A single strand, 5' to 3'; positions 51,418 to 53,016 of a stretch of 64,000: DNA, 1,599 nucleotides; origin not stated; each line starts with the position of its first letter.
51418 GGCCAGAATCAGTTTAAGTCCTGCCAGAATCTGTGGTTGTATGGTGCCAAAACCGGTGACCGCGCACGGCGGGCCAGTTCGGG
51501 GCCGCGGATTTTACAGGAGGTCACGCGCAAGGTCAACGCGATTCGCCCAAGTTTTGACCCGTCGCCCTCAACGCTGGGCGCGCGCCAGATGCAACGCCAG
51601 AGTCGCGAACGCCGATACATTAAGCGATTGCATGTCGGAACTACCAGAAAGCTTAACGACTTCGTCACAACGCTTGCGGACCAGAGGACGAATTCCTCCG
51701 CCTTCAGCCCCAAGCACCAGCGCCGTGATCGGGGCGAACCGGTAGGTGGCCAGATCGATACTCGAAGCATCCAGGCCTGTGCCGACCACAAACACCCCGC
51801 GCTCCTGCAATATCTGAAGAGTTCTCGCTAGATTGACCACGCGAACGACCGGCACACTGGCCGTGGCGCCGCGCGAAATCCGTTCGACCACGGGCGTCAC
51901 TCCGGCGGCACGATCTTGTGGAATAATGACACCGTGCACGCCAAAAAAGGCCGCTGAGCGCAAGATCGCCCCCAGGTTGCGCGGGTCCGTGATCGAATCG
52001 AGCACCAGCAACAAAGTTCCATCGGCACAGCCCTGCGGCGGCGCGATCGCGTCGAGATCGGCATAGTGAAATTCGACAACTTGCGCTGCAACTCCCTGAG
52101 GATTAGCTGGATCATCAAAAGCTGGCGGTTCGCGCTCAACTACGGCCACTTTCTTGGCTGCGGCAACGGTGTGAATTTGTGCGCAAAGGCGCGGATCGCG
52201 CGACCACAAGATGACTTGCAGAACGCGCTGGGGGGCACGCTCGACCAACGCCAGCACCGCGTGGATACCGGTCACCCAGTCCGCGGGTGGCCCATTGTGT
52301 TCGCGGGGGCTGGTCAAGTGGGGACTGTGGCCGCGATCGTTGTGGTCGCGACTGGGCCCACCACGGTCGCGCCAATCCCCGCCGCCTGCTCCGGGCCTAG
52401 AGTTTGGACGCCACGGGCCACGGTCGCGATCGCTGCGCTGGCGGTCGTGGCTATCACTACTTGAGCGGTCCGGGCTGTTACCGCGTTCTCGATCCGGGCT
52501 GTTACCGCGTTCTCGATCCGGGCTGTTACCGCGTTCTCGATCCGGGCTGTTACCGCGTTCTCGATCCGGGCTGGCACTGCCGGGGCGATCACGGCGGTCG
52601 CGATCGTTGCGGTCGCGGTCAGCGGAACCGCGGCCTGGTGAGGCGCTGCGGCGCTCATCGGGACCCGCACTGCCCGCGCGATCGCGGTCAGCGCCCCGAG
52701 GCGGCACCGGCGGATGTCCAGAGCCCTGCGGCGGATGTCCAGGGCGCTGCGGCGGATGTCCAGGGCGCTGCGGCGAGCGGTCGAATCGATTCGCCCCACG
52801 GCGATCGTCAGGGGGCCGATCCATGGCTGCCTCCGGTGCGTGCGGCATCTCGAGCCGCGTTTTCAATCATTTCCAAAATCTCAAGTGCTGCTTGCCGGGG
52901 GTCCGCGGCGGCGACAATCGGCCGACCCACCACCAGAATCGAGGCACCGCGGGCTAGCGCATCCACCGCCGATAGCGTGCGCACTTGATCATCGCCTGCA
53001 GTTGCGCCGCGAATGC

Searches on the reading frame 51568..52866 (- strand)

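Call 53: search_protein_families(library=ncbifam, proteins=[window:51568-52866:-], max_evalue=0.001)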
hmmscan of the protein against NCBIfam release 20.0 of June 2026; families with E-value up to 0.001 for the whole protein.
window:51568-52866:- (432 aa): 6 families
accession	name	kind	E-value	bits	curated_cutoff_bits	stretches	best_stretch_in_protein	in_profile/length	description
NF008386.0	PRK11181.1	equivalog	1.9e-49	168.1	366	1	196-431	3-241/244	23S rRNA (guanosine(2251)-2'-O)-methyltransferase RlmB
TIGR00186.1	rRNA_methyl_3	equivalog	4.3e-49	167.1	160.15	1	196-426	3-234/240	23S rRNA (guanosine(2251)-2'-O)-methyltransferase RlmB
NF008117.0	PRK10864.1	equivalog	2.4e-19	69.8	267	1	105-423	25-333/344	tRNA/rRNA methyltransferase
NF008295.0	PRK11081.1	equivalog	8.9e-12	45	227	1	285-432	20-165/230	tRNA (guanosine(18)-2'-O)-methyltransferase TrmH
NF000477.1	NshR_TsnR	equivalog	5.3e-08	32.6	425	1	286-429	118-260/266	NshR/TsnR family 23S rRNA methyltransferase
NF000035.1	nosihep_NshR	exception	8e-08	32.1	500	1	283-429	115-261/274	NshR family nosiheptide/thiostrepton resistance 23S rRNA methyltransferase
